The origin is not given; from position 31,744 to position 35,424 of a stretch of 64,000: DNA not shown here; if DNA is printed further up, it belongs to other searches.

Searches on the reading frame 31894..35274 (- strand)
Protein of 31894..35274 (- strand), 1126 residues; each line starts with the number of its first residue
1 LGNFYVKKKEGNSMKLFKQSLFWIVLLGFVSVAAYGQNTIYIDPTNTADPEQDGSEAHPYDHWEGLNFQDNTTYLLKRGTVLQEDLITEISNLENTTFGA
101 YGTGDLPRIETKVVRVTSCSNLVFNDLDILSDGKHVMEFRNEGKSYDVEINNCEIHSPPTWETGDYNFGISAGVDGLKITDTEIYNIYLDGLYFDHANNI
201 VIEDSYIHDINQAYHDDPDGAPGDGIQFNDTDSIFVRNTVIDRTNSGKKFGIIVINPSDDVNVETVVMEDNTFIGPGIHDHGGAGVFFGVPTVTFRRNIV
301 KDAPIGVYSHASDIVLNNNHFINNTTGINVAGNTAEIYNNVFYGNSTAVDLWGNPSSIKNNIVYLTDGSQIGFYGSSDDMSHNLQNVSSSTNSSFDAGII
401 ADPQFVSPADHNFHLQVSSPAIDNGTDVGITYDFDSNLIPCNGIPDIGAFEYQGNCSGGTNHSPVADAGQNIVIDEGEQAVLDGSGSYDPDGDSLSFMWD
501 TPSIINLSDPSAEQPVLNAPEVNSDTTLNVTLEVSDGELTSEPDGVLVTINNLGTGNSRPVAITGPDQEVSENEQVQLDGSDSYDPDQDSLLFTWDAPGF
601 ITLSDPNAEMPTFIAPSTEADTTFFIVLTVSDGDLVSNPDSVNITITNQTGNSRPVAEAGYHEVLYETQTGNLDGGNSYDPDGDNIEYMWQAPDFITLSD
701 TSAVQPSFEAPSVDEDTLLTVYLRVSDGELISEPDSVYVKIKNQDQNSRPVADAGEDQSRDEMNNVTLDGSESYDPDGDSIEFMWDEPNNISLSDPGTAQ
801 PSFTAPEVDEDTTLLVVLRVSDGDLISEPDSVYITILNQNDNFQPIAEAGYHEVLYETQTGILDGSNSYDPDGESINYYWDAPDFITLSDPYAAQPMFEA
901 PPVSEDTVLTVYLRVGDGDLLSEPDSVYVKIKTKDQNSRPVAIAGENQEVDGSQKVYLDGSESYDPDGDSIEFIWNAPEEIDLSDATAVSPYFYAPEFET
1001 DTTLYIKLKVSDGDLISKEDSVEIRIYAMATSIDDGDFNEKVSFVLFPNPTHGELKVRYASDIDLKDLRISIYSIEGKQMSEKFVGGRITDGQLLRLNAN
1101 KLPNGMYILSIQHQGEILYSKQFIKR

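Call 12: search_protein_families(library=pfam, proteins=[window:31894-35274:-], max_evalue=0.001)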
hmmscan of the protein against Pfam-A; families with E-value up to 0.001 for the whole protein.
window:31894-35274:- (1126 aa): 5 families
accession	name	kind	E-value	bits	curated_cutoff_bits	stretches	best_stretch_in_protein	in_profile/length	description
PF22352.2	K319L-like_PKD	-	1.3e-40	137.7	27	4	565-646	2-84/84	K319L-like, PKD domain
PF18911.6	PKD_4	-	1.2e-38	131.4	27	5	461-500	1-40/85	PKD domain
PF21027.3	Sde0182_C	-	7.7e-31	107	27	2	766-823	2-68/83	Cellulose-binding protein Sde0182, C-terminal domain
PF02010.21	REJ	-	4.4e-21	75.5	25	2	564-652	90-202/452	REJ domain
PF18962.6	Por_Secre_tail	-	4.9e-10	40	27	1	1046-1123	1-74/75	Secretion system C-terminal sorting domain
